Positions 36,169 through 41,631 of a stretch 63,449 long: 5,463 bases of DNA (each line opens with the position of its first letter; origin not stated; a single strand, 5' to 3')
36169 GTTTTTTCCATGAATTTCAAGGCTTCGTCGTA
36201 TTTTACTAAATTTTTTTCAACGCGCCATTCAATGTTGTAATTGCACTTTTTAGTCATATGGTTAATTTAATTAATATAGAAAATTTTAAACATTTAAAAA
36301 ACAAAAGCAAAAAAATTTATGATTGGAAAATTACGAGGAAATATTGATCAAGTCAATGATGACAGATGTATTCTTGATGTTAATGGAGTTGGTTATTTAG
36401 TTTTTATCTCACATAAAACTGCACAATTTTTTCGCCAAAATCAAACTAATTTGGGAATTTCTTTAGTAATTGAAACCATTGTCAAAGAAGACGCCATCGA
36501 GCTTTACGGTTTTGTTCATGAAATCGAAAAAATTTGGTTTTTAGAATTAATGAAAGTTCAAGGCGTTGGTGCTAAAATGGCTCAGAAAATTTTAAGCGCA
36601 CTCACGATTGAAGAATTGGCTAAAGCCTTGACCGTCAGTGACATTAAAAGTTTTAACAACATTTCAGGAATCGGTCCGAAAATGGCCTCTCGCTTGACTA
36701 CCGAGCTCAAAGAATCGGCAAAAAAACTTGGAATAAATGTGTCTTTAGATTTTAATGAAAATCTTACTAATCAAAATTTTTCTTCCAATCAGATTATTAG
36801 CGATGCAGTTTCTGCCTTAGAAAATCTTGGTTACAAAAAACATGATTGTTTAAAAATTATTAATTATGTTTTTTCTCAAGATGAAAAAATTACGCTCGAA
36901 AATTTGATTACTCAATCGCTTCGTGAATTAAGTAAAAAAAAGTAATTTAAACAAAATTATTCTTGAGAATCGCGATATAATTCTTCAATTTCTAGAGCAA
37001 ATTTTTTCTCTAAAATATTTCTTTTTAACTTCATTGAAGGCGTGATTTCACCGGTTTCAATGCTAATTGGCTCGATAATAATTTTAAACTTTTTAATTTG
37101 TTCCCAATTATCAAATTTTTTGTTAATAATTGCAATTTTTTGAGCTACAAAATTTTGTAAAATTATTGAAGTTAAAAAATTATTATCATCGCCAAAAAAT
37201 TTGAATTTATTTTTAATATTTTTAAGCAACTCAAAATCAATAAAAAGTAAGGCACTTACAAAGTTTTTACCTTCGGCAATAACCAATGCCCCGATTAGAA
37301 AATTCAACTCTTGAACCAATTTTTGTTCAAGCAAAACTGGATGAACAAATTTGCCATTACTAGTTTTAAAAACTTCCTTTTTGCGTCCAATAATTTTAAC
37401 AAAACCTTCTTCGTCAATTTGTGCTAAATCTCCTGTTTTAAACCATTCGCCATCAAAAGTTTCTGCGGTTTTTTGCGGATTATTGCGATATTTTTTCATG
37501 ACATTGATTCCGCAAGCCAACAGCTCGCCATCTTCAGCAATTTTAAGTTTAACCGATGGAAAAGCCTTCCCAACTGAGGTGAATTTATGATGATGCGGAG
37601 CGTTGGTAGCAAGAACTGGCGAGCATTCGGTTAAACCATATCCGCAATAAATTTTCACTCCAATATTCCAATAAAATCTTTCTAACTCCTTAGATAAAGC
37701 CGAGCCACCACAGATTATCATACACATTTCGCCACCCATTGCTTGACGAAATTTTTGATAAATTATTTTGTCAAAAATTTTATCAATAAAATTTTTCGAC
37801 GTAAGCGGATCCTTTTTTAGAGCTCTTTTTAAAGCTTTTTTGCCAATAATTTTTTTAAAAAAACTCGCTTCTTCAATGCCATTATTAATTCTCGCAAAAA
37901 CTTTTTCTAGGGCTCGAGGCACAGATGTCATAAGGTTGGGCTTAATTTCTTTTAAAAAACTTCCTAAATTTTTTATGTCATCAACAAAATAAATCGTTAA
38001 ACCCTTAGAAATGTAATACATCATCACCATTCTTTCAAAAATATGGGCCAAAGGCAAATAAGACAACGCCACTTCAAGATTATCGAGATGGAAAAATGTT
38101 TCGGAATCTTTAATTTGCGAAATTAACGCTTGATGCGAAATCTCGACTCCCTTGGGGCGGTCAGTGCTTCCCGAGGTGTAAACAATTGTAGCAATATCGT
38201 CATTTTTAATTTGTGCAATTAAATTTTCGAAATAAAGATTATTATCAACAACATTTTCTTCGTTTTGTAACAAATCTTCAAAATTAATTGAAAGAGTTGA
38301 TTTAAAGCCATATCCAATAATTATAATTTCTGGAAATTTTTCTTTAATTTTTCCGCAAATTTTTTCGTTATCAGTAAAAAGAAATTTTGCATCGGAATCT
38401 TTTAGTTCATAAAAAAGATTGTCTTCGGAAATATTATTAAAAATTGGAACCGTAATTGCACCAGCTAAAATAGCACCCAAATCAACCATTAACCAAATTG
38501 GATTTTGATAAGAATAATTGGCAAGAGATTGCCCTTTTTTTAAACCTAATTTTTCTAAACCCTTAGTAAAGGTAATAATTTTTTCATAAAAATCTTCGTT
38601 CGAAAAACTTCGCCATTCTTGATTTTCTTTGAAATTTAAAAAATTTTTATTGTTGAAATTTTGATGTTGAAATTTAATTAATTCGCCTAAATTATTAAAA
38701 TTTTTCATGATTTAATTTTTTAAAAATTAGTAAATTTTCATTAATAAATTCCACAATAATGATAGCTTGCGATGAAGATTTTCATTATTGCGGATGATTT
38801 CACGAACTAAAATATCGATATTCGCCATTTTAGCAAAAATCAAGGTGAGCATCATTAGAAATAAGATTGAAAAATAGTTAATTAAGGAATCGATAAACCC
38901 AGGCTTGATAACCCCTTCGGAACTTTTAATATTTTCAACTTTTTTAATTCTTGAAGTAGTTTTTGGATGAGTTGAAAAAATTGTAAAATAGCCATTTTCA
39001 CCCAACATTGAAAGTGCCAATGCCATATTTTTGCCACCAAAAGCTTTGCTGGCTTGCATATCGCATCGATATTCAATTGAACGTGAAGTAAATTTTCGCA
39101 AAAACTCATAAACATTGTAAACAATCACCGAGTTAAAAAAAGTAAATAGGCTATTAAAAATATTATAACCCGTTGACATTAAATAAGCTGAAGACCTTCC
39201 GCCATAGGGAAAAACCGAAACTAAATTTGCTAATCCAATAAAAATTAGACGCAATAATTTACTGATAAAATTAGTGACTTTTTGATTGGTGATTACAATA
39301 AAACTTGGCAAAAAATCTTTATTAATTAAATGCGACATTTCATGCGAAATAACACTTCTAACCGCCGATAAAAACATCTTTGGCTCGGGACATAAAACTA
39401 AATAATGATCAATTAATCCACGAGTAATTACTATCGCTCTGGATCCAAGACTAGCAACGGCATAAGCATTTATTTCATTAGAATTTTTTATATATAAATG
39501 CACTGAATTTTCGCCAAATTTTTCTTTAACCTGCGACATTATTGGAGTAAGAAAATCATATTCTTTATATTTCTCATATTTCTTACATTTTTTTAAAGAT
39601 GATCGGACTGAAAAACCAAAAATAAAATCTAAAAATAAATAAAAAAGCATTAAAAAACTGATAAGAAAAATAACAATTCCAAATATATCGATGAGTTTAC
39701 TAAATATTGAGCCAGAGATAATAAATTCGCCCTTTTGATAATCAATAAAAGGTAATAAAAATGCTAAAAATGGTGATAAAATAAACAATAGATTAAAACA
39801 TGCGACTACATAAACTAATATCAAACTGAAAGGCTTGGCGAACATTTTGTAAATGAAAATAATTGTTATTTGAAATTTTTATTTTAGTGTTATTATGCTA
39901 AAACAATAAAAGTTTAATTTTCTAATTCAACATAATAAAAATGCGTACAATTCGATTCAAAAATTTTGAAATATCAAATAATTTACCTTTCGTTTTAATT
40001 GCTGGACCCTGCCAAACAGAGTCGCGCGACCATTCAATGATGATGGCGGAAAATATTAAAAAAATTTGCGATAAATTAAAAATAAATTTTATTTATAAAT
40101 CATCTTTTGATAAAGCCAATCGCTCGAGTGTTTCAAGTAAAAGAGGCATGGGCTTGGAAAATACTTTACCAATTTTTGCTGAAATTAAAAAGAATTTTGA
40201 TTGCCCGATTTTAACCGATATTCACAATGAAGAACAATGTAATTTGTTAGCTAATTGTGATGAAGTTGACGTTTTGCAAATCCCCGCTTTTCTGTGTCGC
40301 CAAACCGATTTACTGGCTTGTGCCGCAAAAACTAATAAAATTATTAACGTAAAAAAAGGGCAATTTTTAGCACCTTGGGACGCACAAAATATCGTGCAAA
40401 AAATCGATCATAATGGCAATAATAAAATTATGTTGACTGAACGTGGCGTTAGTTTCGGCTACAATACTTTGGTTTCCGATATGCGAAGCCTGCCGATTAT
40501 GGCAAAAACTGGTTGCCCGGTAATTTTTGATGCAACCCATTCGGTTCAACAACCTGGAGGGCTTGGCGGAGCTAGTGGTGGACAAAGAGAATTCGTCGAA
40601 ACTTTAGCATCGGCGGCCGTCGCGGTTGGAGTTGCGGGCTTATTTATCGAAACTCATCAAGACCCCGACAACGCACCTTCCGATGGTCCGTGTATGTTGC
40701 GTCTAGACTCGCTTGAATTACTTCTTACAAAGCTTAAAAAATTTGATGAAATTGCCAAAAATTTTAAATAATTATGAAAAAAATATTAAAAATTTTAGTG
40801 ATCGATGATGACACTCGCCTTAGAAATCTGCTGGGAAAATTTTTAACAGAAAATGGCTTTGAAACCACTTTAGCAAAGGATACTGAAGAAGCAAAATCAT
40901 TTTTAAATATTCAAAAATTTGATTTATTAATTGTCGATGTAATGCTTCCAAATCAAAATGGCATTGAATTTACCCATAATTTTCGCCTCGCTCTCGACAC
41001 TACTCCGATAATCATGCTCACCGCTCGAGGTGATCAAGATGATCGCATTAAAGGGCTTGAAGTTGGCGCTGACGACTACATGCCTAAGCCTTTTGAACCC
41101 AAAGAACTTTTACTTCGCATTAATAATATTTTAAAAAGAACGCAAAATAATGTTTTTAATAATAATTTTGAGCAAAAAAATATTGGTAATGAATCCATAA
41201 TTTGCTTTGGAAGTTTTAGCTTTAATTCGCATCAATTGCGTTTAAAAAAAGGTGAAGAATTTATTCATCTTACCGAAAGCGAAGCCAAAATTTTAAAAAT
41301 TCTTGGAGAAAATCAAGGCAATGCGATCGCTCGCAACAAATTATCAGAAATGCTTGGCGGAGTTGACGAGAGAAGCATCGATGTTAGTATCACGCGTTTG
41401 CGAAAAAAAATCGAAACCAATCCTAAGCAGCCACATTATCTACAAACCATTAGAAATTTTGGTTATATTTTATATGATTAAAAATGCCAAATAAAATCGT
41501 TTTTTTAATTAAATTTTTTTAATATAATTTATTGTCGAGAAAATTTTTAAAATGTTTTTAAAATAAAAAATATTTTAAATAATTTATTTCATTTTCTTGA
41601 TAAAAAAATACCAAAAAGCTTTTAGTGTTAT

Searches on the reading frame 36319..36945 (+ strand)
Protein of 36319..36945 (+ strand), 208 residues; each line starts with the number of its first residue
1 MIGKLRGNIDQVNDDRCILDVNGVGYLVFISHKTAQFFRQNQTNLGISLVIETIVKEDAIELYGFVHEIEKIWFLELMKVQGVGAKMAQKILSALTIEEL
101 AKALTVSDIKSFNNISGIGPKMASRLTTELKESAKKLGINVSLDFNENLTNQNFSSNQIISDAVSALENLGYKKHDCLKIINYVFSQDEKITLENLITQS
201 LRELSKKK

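Call 16: search_protein_families(library=pfam, max_evalue=0.001, proteins=[window:36319-36945:+])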
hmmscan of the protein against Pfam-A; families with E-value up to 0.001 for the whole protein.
window:36319-36945:+ (208 aa): 7 families
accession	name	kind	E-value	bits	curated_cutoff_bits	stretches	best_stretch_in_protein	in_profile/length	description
PF01330.27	RuvA_N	-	2.7e-17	63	23.6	1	1-64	1-61/61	RuvA N terminal domain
PF14520.12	HHH_5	-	1.3e-12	48.4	27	1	74-132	1-57/57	Helix-hairpin-helix domain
PF07499.19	RuvA_C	-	3.8e-09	37.3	24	1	160-205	3-47/47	RuvA, C-terminal domain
PF00633.29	HHH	-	5.2e-08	32.8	24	1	76-93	12-29/30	Helix-hairpin-helix motif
PF12826.13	HHH_2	-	0.00012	22.6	27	0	62-95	22-55/64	Helix-hairpin-helix motif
PF14716.13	HHH_8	-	0.0002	22.1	30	0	96-132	36-70/73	Helix-hairpin-helix domain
PF21176.3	RecR_HhH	-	0.00058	20.1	27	0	109-130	5-26/45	RecR, helix-hairpin-helix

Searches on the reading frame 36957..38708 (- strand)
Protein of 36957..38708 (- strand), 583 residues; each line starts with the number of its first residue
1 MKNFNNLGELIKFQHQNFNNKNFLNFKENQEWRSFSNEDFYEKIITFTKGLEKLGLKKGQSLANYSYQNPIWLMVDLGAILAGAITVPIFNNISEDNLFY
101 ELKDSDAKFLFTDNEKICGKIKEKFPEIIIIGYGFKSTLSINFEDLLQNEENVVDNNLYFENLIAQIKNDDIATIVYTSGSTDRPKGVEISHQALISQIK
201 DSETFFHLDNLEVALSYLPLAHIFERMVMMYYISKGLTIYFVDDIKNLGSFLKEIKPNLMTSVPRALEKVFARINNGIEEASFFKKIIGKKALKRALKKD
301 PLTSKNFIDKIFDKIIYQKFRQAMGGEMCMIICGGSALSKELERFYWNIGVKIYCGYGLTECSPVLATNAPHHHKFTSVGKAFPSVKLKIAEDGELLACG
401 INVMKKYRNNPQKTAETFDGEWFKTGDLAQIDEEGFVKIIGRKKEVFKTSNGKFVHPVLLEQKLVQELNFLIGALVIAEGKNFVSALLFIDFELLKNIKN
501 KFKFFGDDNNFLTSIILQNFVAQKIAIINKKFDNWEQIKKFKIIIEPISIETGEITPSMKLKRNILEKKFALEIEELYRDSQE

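Call 16: search_protein_families(library=pfam, max_evalue=0.001, proteins=[window:36957-38708:-])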
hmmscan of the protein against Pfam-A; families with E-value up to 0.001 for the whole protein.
window:36957-38708:- (583 aa): 2 families
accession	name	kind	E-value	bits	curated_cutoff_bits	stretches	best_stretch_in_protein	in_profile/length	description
PF00501.34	AMP-binding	-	4.2e-59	200.7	29.9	1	17-407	7-383/384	AMP-binding enzyme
PF23562.2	AMP-binding_C_3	-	3.1e-08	34.5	20.8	1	449-581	6-123/124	AMP-binding enzyme C-terminal domain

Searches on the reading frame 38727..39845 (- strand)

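Call 16: search_protein_families(library=pfam, max_evalue=0.001, proteins=[window:38727-39845:-])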
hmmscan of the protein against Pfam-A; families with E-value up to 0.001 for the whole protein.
window:38727-39845:- (372 aa): 1 family
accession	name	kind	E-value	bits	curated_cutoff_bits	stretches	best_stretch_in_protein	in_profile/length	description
PF01435.24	Peptidase_M48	-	8.7e-15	55.5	20.3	1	118-306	29-185/186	Peptidase family M48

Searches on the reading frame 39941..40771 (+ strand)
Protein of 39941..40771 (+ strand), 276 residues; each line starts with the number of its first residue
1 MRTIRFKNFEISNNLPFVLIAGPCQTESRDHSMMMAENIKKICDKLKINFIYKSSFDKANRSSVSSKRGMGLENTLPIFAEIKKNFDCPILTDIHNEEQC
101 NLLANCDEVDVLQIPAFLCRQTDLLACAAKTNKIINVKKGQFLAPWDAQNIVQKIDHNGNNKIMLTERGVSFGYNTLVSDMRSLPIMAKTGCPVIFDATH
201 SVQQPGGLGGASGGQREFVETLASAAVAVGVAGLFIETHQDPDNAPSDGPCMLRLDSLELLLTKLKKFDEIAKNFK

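Call 16: search_protein_families(library=pfam, max_evalue=0.001, proteins=[window:39941-40771:+])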
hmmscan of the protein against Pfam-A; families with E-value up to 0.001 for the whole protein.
window:39941-40771:+ (276 aa): 1 family
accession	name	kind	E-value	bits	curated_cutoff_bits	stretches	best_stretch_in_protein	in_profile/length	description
PF00793.26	DAHP_synth_1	-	7.5e-73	245.2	25.5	1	11-272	12-268/270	DAHP synthetase I family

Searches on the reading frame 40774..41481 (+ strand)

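Call 16: search_protein_families(library=pfam, max_evalue=0.001, proteins=[window:40774-41481:+])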
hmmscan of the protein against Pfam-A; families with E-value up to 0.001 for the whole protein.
window:40774-41481:+ (235 aa): 2 families
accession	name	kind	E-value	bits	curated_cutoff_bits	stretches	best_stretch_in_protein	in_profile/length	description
PF00072.30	Response_reg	-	3.2e-28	98.5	30.2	1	7-116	1-110/111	Response regulator receiver domain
PF00486.34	Trans_reg_C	-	8.6e-17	61.4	26.2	1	162-233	3-77/77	Transcriptional regulatory protein, C terminal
